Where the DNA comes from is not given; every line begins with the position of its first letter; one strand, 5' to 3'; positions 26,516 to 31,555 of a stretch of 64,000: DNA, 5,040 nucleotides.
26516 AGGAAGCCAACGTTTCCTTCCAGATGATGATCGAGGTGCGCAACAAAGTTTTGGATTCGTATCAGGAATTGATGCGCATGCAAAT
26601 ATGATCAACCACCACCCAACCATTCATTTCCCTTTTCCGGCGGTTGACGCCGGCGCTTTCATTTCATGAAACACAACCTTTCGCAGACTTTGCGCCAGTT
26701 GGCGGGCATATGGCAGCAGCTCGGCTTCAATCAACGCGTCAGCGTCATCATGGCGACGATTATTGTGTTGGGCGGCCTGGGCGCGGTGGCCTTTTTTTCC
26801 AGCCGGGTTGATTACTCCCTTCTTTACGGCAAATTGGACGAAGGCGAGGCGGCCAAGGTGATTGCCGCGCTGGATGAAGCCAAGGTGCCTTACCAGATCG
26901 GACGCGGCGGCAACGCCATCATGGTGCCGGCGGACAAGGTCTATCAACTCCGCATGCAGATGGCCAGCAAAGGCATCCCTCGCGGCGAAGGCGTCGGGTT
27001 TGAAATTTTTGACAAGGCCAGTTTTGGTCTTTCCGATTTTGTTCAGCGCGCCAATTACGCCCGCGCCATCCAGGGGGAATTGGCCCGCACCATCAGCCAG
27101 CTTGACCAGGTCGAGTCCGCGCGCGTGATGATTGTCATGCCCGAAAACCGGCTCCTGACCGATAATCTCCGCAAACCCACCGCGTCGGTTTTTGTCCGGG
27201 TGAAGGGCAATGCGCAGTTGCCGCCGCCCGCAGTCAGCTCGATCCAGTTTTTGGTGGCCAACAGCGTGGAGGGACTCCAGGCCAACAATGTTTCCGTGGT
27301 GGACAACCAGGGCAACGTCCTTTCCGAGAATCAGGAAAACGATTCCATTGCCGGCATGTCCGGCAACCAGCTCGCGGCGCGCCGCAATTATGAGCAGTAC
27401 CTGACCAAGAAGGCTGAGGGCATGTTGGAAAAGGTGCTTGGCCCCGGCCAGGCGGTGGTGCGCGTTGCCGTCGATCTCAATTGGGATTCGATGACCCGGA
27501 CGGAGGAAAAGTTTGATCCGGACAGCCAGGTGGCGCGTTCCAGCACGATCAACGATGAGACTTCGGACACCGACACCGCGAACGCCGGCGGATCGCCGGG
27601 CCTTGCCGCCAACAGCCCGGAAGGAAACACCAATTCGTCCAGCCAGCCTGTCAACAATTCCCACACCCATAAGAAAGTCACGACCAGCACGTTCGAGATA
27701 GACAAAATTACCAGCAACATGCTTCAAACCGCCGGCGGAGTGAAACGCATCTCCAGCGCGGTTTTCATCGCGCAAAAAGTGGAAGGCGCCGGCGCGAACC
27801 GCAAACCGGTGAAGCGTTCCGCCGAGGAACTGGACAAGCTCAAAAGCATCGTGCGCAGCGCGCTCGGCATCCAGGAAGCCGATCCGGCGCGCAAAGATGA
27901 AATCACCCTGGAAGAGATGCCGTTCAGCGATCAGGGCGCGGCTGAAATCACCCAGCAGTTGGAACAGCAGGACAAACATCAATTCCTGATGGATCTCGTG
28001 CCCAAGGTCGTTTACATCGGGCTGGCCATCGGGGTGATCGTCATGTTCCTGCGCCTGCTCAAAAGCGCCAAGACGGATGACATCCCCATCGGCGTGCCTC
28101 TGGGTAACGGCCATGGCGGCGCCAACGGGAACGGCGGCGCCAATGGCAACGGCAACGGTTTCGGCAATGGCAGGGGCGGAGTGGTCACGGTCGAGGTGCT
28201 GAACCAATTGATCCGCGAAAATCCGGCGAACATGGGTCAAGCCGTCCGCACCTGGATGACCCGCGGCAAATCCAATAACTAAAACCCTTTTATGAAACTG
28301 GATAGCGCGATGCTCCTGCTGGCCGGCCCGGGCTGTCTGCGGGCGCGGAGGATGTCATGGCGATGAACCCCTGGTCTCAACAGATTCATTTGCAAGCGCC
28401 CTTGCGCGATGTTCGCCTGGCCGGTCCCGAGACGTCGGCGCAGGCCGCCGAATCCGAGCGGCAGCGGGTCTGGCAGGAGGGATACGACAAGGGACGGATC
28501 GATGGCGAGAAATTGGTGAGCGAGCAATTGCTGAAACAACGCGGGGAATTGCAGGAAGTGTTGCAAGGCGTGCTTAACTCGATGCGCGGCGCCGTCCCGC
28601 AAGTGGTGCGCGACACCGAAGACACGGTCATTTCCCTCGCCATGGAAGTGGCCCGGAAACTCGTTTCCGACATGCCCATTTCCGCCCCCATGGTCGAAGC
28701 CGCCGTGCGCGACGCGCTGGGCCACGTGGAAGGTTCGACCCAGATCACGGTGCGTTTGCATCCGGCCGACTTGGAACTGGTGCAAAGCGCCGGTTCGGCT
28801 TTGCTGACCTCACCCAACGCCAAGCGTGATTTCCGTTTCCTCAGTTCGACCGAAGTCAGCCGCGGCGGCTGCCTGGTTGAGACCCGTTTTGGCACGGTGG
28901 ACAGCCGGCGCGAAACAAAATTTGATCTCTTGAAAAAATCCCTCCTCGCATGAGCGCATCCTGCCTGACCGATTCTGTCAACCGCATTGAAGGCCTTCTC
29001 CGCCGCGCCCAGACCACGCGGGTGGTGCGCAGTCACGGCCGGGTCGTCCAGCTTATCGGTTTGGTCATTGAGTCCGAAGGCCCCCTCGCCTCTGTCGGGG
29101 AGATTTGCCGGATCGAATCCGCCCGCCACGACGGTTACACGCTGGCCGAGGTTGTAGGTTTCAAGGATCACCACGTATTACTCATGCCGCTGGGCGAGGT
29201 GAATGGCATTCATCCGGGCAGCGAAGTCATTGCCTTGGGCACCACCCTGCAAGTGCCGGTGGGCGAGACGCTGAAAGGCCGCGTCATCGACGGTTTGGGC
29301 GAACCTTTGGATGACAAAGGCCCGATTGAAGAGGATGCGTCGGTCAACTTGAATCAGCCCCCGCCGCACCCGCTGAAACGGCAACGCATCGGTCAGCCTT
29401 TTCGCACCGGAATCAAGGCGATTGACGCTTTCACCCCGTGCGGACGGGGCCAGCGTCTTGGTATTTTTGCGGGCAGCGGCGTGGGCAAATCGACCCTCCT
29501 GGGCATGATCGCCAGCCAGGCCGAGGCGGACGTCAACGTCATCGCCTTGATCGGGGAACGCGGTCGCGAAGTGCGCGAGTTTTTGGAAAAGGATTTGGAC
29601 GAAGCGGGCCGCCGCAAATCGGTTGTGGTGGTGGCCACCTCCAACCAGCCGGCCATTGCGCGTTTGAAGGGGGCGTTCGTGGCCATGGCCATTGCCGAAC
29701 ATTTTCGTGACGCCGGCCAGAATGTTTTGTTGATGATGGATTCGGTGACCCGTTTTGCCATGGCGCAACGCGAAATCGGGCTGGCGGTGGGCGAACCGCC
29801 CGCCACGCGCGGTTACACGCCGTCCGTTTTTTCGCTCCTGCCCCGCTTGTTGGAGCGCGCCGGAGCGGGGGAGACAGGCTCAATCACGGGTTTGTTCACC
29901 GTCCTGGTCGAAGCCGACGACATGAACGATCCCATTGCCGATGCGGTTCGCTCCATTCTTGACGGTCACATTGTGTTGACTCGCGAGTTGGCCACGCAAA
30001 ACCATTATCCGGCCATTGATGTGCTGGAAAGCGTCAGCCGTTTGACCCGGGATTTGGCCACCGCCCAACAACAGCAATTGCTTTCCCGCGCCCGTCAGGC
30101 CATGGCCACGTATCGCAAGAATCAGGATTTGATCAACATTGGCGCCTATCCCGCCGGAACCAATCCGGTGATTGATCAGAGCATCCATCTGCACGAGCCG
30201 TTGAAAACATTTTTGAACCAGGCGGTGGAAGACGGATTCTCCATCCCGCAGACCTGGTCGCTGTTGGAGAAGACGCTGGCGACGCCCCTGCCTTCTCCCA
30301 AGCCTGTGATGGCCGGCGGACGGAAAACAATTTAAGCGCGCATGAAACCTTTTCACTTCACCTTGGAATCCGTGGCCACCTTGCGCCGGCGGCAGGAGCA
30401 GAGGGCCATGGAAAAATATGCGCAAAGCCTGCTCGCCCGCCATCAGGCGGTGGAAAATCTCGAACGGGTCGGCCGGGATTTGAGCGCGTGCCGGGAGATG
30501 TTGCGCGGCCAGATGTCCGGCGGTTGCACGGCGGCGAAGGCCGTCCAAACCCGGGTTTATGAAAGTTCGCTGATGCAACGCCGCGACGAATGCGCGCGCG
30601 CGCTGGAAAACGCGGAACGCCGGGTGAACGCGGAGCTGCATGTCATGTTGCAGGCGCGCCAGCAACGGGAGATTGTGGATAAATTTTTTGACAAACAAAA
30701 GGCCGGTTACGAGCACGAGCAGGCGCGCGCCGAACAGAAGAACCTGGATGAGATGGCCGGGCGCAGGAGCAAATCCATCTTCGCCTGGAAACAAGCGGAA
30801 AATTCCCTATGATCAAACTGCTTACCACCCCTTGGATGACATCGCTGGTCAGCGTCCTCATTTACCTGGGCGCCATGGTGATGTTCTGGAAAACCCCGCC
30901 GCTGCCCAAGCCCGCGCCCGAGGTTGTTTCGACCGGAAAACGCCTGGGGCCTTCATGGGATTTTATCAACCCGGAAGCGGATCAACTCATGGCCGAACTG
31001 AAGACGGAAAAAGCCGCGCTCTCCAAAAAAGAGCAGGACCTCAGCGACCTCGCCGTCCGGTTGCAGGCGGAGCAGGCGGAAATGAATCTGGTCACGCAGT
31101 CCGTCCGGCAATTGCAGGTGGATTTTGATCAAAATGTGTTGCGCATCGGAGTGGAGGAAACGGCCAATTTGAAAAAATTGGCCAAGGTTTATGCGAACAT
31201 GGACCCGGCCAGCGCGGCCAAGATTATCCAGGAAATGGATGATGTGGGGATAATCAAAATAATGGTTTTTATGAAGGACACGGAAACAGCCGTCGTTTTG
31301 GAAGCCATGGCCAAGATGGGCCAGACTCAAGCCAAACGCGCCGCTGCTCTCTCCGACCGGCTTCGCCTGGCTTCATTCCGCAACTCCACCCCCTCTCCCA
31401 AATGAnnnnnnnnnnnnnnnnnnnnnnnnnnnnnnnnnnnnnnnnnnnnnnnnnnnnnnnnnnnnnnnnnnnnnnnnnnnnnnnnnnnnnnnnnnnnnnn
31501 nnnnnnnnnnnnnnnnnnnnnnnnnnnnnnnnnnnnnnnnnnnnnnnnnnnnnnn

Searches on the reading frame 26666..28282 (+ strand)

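Call 49: search_protein_families(library=pfam, proteins=[window:26666-28282:+], max_evalue=0.00001)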
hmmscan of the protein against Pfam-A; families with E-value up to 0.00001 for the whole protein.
window:26666-28282:+ (538 aa): 2 families
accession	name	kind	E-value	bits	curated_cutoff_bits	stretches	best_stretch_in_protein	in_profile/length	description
PF01514.23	YscJ_FliF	-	5.2e-63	212.6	24.4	1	46-220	2-178/179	Secretory protein of YscJ/FliF family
PF08345.17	YscJ_FliF_C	-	8.4e-32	111.1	23.8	1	254-420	1-147/147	Flagellar M-ring protein C-terminal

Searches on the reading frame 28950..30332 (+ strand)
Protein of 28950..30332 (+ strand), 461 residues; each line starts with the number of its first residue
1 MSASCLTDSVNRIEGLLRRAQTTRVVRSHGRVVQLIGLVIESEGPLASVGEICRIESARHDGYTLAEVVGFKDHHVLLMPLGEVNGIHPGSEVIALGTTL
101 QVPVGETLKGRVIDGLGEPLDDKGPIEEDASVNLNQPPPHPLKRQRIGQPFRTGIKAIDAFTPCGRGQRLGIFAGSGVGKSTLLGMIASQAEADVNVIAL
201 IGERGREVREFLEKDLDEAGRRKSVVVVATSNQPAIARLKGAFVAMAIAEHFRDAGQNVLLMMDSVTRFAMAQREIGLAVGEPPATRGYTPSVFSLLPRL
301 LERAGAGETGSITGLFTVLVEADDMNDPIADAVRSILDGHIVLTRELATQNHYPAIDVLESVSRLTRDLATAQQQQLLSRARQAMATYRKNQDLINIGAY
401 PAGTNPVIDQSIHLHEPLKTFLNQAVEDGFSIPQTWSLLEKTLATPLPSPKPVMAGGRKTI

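Call 15: find_related_loci(query=window:28950-30332:+, collection=genome_contigs, flank=10000)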
Query window:28950-30332:+ (461 aa) in genome_contigs; peptide patterns used: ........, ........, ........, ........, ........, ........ (x = any residue, [..] = any of these).
531 stretches matched a pattern; 446 encode a relative of the query (tblastn E <= 1e-3); the best 80 are kept; 80 distinct loci.
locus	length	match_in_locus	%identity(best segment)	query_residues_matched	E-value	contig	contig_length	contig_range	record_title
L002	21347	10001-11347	88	11-460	0e+0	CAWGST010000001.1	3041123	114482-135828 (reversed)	MAG: uncultured Verrucomicrobiae bacterium isolate MFD05580.bin.1.36 genome assembly, contig: contig_2078, whole genome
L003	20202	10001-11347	87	11-460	0e+0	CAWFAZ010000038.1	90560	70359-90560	MAG: uncultured Verrucomicrobiae bacterium isolate MFD01112.bin.2.19 genome assembly, contig: contig_21012, whole genome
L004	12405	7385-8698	87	11-448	0e+0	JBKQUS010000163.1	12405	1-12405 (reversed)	MAG: Limisphaerales bacterium isolate SEr2D2E2F__bin_178 SEr2D2E2F_000000213820, whole genome shotgun sequence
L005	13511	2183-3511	85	9-452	0e+0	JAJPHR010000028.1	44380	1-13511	MAG: Verrucomicrobia bacterium isolate Centralia_MAG_180 k107_1791032, whole genome shotgun sequence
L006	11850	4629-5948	86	9-448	0e+0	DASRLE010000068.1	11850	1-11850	MAG TPA_asm: Candidatus Saccharimonadales bacterium isolate SMAG_U10180 k141_565925, whole genome shotgun sequence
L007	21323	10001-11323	84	11-452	0e+0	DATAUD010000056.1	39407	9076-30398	MAG TPA_asm: Verrucomicrobiia bacterium isolate SMAG_U5563 k141_2104902, whole genome shotgun sequence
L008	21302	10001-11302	85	10-443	0e+0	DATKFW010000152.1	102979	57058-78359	MAG TPA_asm: Candidatus Baltobacteraceae bacterium isolate SMAG_U14535 k141_242835, whole genome shotgun sequence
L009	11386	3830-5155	83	11-452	0e+0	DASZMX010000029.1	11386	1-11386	MAG TPA_asm: Verrucomicrobiia bacterium isolate SMAG_U5902 k141_861832, whole genome shotgun sequence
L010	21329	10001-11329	83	11-452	0e+0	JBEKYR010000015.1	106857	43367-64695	MAG: Verrucomicrobiota bacterium isolate SPRUCE 67 SPRUCE_67_15, whole genome shotgun sequence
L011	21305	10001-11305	84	11-445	0e+0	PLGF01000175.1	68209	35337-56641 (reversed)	MAG: Verrucomicrobiales bacterium isolate bog_1405 73.20110800_S3D.48_contig_3750, whole genome shotgun sequence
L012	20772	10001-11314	83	4-444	0e+0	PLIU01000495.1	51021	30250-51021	MAG: Verrucomicrobiales bacterium isolate palsa_1400 73.20110800_P3S.15_contig_5550, whole genome shotgun sequence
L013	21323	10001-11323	83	12-452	0e+0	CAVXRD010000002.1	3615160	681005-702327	MAG: uncultured Verrucomicrobiae bacterium isolate MFD09671.bin.1.3 genome assembly, contig: contig_27447, whole genome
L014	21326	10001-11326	81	11-452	0e+0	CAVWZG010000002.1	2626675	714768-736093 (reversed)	MAG: uncultured Verrucomicrobiae bacterium isolate MFD09286.bin.1.251 genome assembly, contig: contig_54668, whole genom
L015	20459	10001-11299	83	11-443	0e+0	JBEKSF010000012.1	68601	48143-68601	MAG: Verrucomicrobiota bacterium isolate SPRUCE 528 SPRUCE_528_12, whole genome shotgun sequence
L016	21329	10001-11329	82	11-452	0e+0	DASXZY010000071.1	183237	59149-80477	MAG TPA_asm: Verrucomicrobiia bacterium isolate SMAG_U4865 k141_4194029, whole genome shotgun sequence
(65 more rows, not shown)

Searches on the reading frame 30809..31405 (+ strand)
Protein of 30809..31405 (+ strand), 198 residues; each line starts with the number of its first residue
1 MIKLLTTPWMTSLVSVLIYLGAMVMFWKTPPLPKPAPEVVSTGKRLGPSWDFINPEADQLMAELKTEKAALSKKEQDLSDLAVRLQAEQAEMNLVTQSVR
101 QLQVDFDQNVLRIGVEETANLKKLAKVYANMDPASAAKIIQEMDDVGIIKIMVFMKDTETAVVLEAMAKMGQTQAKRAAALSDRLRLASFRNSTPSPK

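Call 5: search_protein_families(library=pfam, proteins=[window:30809-31405:+], max_evalue=0.01)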
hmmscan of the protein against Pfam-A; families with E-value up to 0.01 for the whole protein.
window:30809-31405:+ (198 aa): 2 families
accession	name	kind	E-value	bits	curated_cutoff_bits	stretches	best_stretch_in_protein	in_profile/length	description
PF08564.16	CDC37_C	-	0.0062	17.1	22.1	0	117-157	31-71/100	Cdc37 C terminal domain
PF03448.22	MgtE_N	-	0.0093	16.9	25.9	1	122-168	28-86/102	MgtE intracellular N domain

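Call 57: find_encoding_contigs(protein=window:30809-31405:+, flank=6000)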
Protein window:30809-31405:+ (198 aa): 3 contigs read that carry it; 1 place shown.
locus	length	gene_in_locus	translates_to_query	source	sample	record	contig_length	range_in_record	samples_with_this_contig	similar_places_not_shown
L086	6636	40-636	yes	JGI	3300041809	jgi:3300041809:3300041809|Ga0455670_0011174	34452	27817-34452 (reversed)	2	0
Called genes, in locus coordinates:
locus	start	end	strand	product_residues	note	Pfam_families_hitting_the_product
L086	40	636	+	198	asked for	-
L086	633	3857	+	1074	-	-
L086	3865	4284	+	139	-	PF03963:FlgD, PF13861:FLgD_tudor (weak)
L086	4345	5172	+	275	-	PF00460:Flg_bb_rod, PF22692:LlgE_F_G_D1, PF06429:Flg_bbr_C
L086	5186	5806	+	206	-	PF03748:FliL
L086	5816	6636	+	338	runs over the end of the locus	PF02154:FliM, PF01052:FliMN_C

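Call 60: find_homologous_proteins(query=window:30809-31402:+, max_evalue=1e-40)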
Query window:30809-31402:+ (198 aa): 360 proteins with E <= 1e-40 among 719 candidates; the best 120 are listed.
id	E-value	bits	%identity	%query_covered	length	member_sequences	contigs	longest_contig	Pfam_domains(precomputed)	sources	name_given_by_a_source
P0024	5.3e-117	406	98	100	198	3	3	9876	-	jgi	jgi:flagellar motility protein MotE (MotC chaperone)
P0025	1.0e-87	310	74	99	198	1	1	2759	-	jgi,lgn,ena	-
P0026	9.7e-85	301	75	98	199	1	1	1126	-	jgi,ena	-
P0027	1.7e-84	300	74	97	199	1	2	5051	-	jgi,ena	-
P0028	2.1e-83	296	73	98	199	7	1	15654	-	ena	-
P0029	1.4e-82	294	72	98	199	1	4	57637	-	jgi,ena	jgi:flagellar motility protein MotE (MotC chaperone)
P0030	1.5e-82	294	72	98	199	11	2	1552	-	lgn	-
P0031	1.7e-82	293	72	98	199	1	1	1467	-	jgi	-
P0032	1.7e-82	293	72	100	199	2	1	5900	-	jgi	jgi:flagellar motility protein MotE (MotC chaperone)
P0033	2.6e-82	293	73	98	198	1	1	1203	-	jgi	jgi:flagellar motility protein MotE (MotC chaperone)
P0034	7.9e-82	291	72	98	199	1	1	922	-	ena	-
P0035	9.4e-82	291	72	98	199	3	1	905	-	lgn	-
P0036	1.4e-81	290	72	97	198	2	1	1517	-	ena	-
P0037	2.4e-81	290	71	97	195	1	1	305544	-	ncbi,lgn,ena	-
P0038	2.7e-81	289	71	97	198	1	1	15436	-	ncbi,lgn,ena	-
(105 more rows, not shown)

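Call 61: find_encoding_contigs(protein=P0024, flank=8000, max_places=10)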
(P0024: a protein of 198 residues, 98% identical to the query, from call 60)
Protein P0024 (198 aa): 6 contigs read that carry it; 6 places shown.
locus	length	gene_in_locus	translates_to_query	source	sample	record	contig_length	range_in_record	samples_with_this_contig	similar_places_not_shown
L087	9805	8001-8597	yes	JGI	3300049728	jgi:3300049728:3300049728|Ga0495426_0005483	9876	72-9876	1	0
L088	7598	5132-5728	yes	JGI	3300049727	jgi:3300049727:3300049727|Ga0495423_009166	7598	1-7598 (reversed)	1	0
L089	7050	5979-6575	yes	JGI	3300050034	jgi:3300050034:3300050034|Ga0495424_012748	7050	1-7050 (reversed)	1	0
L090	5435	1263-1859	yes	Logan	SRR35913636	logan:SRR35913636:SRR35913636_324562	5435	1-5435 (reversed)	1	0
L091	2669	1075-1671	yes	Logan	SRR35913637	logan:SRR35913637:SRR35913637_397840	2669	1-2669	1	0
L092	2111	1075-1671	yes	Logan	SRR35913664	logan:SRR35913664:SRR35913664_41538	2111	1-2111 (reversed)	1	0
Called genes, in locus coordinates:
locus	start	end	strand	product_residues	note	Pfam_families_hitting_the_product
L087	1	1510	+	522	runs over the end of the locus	PF03023:MurJ, PF01554:MatE (weak)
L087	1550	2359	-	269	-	PF03412:Peptidase_C39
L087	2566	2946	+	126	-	PF00460:Flg_bb_rod (weak)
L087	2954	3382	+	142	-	PF00460:Flg_bb_rod, PF06429:Flg_bbr_C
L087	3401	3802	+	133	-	PF02049:FliE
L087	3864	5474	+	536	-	-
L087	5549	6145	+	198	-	PF02108:FliH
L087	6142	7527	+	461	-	PF02874:ATP-synt_ab_N, PF00006:ATP-synt_ab, PF18269:T3SS_ATPase_C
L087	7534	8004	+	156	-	PF02050:FliJ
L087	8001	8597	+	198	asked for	-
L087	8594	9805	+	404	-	?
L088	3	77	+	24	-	?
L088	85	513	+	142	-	PF00460:Flg_bb_rod, PF06429:Flg_bbr_C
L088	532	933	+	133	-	PF02049:FliE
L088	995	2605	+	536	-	-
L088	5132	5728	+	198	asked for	-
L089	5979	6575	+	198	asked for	-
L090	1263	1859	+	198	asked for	-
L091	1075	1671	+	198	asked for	-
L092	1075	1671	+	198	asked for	-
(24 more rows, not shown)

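Call 62: list_cluster_members(proteins=[P0024, P0001])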
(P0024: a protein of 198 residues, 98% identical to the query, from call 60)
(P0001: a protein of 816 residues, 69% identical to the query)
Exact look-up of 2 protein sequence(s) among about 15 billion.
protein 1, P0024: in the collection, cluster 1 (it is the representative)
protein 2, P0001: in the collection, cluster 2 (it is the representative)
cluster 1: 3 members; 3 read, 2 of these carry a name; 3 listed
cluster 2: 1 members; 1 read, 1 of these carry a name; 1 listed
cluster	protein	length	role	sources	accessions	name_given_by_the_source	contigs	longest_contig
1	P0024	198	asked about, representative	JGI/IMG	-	flagellar motility protein MotE (MotC chaperone)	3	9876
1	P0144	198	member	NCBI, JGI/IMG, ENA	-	flagellar motility protein MotE (MotC chaperone)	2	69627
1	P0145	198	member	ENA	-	-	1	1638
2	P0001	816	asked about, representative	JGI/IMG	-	hypothetical protein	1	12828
